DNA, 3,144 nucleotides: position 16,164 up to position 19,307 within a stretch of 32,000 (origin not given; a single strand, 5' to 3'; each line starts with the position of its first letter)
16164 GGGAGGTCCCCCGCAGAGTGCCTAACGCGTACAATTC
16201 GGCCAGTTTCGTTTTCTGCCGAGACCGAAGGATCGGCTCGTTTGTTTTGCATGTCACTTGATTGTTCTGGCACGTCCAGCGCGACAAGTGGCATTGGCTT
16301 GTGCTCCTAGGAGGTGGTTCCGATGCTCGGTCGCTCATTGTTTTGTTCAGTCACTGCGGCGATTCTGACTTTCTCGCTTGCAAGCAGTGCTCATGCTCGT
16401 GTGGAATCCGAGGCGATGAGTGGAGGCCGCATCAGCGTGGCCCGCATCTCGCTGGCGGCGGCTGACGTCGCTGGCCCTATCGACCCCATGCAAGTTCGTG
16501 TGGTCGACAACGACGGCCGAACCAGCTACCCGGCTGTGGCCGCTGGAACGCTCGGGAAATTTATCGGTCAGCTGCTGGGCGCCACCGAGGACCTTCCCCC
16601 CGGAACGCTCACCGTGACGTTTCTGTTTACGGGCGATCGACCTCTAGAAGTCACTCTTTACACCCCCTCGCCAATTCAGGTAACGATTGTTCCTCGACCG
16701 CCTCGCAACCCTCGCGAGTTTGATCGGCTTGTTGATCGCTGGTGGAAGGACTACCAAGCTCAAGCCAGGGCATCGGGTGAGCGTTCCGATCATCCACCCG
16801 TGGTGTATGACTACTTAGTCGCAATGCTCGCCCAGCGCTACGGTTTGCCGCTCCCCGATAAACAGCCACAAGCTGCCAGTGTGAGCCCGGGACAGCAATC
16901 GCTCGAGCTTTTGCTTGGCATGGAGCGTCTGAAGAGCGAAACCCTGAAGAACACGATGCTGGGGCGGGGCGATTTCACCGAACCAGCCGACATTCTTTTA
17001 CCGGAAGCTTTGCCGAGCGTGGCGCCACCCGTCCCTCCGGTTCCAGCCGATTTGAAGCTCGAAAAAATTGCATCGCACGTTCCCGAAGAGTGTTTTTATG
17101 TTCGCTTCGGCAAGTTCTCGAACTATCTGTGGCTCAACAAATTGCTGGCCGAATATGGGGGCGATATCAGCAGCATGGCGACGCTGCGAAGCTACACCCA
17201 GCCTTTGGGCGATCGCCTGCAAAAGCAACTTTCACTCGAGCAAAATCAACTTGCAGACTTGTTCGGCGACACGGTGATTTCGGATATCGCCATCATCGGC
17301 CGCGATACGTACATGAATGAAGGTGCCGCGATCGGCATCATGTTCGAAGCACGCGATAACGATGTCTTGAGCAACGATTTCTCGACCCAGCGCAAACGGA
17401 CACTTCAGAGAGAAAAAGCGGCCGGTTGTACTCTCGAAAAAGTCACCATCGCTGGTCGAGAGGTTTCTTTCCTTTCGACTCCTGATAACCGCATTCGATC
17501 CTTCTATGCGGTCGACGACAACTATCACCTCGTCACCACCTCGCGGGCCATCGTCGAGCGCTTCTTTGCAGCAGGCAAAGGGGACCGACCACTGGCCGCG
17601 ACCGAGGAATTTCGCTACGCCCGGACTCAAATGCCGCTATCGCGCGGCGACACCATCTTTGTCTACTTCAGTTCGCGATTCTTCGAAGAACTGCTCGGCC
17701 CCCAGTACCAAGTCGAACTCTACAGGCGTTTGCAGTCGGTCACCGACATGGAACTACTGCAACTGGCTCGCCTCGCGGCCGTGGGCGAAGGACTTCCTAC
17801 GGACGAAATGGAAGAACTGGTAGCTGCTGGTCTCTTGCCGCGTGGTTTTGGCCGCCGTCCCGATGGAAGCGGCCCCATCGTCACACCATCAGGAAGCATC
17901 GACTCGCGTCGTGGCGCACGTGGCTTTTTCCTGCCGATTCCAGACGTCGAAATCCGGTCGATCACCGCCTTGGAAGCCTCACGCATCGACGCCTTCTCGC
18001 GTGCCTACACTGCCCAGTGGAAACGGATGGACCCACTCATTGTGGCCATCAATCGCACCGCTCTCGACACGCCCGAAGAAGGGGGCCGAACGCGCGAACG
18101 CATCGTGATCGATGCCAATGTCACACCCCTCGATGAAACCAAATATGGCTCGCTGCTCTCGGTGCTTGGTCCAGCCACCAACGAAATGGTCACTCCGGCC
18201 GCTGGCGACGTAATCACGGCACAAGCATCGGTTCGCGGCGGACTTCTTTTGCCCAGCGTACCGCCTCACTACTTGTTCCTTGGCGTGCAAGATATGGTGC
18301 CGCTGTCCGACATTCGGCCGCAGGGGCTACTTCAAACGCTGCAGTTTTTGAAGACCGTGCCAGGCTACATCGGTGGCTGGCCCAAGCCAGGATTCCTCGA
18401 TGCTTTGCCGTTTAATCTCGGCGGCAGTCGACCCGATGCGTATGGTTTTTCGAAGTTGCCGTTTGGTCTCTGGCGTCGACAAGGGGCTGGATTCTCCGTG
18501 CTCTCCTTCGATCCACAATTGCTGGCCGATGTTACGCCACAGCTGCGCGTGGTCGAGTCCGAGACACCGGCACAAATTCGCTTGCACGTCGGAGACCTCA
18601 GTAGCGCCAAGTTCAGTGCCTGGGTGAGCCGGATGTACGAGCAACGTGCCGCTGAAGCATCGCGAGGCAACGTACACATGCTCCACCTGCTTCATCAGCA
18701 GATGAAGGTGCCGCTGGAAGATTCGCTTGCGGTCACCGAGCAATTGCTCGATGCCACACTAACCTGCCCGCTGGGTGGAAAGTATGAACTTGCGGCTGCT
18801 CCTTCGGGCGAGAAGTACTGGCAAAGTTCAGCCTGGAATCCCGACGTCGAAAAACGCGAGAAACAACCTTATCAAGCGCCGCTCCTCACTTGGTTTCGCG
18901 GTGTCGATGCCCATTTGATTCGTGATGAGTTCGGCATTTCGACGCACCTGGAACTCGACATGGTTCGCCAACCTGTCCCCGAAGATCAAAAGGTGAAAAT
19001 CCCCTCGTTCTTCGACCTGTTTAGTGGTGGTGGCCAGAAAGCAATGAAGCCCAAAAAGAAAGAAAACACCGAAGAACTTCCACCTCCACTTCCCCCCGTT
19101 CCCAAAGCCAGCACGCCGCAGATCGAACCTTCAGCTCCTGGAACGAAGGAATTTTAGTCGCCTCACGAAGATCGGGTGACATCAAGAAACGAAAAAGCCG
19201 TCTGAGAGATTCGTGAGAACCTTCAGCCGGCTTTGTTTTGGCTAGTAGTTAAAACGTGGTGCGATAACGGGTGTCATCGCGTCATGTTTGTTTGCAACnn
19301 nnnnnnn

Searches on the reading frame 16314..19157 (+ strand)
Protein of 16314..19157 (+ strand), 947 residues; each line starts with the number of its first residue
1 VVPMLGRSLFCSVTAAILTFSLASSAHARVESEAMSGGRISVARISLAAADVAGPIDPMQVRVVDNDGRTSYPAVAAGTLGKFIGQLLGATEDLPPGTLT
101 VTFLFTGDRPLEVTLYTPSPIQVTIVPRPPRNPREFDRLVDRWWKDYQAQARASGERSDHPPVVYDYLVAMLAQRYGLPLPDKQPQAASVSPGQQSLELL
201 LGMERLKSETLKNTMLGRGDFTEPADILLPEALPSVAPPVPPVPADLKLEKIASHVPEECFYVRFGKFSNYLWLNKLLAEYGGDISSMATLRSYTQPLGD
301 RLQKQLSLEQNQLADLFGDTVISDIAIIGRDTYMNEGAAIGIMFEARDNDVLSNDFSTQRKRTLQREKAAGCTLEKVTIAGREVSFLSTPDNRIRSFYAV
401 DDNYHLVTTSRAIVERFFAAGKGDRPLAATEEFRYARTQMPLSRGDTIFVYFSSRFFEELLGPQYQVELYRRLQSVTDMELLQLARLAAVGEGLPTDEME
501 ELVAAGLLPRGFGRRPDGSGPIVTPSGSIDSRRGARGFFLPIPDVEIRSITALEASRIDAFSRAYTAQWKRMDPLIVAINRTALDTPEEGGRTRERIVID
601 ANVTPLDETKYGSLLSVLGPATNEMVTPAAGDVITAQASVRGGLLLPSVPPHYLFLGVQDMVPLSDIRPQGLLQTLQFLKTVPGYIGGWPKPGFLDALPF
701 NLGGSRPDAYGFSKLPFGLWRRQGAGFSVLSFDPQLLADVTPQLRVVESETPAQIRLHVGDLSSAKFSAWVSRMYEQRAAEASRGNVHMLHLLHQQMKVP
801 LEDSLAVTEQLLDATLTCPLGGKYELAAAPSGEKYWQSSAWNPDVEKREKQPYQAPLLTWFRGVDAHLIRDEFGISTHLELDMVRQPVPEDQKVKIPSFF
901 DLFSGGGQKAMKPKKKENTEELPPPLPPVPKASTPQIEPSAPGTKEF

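Call 3: search_protein_families(library=pfam, proteins=[window:16314-19157:+])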
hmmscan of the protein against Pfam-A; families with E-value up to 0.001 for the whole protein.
window:16314-19157:+ (947 aa): 0 families

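Call 50: search_protein_families(library=pfam, proteins=[window:16314-19157:+], max_evalue=1)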
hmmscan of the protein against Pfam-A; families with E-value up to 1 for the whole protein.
window:16314-19157:+ (947 aa): 1 family
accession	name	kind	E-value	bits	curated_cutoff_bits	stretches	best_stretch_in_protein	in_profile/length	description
PF13480.13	Acetyltransf_6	-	0.38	11.3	22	0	131-174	26-68/143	Acetyltransferase (GNAT) domain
